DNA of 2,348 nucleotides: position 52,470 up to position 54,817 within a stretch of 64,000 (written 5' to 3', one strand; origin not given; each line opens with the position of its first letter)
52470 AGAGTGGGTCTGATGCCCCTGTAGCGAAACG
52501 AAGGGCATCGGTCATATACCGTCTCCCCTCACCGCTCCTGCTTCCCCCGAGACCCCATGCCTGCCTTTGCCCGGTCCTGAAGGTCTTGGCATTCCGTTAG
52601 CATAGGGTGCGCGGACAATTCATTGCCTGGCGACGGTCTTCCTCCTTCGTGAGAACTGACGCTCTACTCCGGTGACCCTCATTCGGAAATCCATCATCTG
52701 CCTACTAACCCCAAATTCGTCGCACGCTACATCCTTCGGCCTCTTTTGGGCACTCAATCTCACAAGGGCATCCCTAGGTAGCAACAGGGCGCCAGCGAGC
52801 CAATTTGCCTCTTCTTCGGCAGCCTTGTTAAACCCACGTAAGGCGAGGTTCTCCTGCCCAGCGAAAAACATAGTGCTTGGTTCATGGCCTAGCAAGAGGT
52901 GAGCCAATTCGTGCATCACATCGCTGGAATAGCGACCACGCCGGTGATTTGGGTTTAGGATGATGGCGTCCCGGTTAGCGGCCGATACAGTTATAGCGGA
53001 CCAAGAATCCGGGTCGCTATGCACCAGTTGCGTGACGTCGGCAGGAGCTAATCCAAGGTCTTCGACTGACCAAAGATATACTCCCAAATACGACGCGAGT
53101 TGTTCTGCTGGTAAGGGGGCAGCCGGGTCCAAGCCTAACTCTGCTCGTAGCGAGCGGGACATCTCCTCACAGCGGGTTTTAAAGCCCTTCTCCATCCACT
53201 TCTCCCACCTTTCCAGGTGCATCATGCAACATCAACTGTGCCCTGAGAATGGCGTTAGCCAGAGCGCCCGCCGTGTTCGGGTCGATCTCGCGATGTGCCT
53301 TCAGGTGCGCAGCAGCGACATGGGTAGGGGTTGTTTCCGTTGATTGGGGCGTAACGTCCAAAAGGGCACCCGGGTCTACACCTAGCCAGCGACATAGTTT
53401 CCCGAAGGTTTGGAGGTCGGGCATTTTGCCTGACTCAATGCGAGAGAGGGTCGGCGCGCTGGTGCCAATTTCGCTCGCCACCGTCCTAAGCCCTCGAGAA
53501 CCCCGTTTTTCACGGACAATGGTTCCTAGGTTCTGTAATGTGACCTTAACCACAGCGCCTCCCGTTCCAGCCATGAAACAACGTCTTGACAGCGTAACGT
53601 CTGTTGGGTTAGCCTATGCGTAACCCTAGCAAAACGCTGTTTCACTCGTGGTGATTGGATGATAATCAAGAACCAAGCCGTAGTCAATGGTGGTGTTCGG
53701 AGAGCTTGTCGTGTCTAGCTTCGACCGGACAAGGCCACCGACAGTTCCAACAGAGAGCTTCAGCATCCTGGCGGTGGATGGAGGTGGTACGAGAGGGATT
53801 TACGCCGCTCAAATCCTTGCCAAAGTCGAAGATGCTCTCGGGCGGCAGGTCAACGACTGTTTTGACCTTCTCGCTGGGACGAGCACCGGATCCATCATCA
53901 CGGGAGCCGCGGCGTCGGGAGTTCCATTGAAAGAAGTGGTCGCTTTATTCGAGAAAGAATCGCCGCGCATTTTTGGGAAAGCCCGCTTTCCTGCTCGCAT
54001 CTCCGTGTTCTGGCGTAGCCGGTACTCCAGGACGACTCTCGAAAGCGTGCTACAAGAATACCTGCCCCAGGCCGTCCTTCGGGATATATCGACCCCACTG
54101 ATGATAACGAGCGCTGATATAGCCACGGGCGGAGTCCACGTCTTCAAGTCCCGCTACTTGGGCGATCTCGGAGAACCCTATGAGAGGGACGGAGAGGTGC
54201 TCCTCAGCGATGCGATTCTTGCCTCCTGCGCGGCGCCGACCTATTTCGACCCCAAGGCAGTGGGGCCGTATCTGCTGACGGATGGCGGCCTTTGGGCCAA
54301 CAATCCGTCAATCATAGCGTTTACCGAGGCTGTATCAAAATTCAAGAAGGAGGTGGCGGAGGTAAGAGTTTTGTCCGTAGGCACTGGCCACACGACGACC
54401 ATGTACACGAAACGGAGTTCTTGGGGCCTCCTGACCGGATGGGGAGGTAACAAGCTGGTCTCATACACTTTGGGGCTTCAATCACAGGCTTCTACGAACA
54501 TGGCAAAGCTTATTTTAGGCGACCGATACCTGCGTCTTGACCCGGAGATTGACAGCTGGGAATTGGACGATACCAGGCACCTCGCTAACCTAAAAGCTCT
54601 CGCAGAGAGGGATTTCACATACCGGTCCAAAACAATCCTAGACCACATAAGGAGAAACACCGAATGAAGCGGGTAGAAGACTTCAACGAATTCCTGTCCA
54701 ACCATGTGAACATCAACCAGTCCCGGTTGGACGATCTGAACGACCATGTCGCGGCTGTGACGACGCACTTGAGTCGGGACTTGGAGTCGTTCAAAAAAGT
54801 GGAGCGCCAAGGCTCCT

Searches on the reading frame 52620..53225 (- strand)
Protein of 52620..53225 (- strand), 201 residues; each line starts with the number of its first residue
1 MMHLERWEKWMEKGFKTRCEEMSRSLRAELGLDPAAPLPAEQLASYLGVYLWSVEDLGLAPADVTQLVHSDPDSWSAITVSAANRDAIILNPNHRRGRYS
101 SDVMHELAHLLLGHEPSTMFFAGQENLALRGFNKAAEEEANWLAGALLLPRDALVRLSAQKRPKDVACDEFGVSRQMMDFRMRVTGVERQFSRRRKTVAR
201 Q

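Call 6: search_protein_families(library=pfam, proteins=[window:52620-53225:-], max_evalue=0.01)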
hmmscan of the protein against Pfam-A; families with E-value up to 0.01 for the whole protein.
window:52620-53225:- (201 aa): 1 family
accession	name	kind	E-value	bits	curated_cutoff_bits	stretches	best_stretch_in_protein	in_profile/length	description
PF06114.19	Peptidase_M78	-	4.2e-16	59.3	22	1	84-182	27-122/123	IrrE N-terminal-like domain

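Call 7: search_protein_families(library=padloc, proteins=[window:52620-53225:-], max_evalue=0.01)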
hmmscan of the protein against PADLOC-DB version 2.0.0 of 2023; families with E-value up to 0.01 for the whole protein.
window:52620-53225:- (201 aa): 14 families
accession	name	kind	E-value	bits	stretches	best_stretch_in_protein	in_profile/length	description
PDLC04141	capP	-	1.2e-09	36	1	22-164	8-128/242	capP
PDLC03945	RmrA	-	5.1e-08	30.5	1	66-156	176-258/394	-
PDLC03952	RmrA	-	8.1e-08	29.5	1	88-162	208-277/395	-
PDLC03947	RmrA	-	9.1e-07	26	1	80-154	188-257/383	-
PDLC03954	RmrA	-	1.8e-06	25.2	1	72-155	180-258/380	-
PDLC03949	RmrA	-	3.9e-06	24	1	77-192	167-272/363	-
PDLC03944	RmrA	-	1.6e-05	22.2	1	80-156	179-250/384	-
PDLC03948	RmrA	-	2.3e-05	21.4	1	73-155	182-257/397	-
PDLC03946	RmrA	-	0.00022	18.1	1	83-155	174-234/357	-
PDLC03953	RmrA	-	0.00029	18.2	1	101-181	210-279/373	-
PDLC03943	RmrA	-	0.0008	16.6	1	85-158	177-238/370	-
PDLC03950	RmrA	-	0.0012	15.9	1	77-159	174-249/369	-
PDLC03982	PD-Lambda-2_B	-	0.0016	15.8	1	103-170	294-357/402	-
PDLC03955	RmrA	-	0.0052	14.1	0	76-155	190-257/371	-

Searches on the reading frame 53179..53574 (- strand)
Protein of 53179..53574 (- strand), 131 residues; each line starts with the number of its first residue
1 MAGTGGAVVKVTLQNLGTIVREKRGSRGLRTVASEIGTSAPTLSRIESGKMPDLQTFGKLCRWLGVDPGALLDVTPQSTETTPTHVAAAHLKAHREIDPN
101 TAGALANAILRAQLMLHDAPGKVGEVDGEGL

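Call 6: search_protein_families(library=pfam, proteins=[window:53179-53574:-], max_evalue=0.01)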
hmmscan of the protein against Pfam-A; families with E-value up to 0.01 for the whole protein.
window:53179-53574:- (131 aa): 4 families
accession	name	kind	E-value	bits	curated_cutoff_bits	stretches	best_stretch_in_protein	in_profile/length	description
PF01381.28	HTH_3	-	3.6e-08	33.7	23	1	21-69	2-53/55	Helix-turn-helix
PF12844.13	HTH_19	-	2.3e-06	27.8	30.2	1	20-73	7-60/64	Helix-turn-helix domain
PF13560.12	HTH_31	-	2.6e-06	28.1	27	1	21-72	10-61/64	Helix-turn-helix domain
PF13443.12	HTH_26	-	1.9e-05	25.2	22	1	31-76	15-62/63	Cro/C1-type HTH DNA-binding domain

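Call 7: search_protein_families(library=padloc, proteins=[window:53179-53574:-], max_evalue=0.01)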
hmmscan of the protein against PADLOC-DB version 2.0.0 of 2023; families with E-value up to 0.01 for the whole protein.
window:53179-53574:- (131 aa): 3 families
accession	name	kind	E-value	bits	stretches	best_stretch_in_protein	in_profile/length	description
PDLC02926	HTH_VI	-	4.1e-05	21.8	1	15-79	1-68/92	-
PDLC03951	RmrA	-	0.00067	16.7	1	24-83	17-78/400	-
PDLC03956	RmrA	-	0.0016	15.6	1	20-96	16-93/399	-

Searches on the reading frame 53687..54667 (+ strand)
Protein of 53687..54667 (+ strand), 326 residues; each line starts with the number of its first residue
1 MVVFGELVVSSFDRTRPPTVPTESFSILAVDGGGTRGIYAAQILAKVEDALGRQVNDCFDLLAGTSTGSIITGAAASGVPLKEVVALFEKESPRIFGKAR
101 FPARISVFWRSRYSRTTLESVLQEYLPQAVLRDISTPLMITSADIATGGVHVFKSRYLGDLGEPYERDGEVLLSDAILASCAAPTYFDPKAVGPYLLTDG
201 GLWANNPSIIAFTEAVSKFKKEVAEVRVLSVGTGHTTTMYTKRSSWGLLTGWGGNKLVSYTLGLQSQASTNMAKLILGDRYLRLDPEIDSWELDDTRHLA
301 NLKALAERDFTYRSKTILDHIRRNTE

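Call 6: search_protein_families(library=pfam, proteins=[window:53687-54667:+], max_evalue=0.01)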
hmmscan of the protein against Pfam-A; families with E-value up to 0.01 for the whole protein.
window:53687-54667:+ (326 aa): 1 family
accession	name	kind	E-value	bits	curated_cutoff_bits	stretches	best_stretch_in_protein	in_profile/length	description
PF01734.28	Patatin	-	6.3e-27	95.5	27.7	1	28-208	1-187/191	Patatin-like phospholipase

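Call 7: search_protein_families(library=padloc, proteins=[window:53687-54667:+], max_evalue=0.01)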
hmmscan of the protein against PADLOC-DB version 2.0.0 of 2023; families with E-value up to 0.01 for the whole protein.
window:53687-54667:+ (326 aa): 4 families
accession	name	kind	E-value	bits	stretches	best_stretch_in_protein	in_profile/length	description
PDLC00758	Effector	-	7e-83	276.7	1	23-318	4-316/331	Phospholipase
PDLC00757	Effector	-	2.7e-80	268.2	1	22-321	7-312/331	Phospholipase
PDLC00756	Effector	-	1.4e-36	124.2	1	76-307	4-234/280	Phospholipase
PDLC00755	Effector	-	6.4e-34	115.5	1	22-278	8-260/311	Phospholipase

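Call 26: search_protein_families(library=ncbifam, proteins=[window:53687-54667:+], max_evalue=0.001)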
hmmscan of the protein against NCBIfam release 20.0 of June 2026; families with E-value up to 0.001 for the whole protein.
window:53687-54667:+ (326 aa): 2 families
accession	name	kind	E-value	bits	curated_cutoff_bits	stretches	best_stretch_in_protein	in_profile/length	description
NF041079.1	CBASS_lipase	equivalog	1.2e-70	238.2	200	1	25-294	1-269/317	CBASS cGAMP-activated phospholipase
NF053870.1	DS2_1_antiphage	equivalog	1.1e-32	113.6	400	1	27-278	2-249/299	anti-phage phospholipase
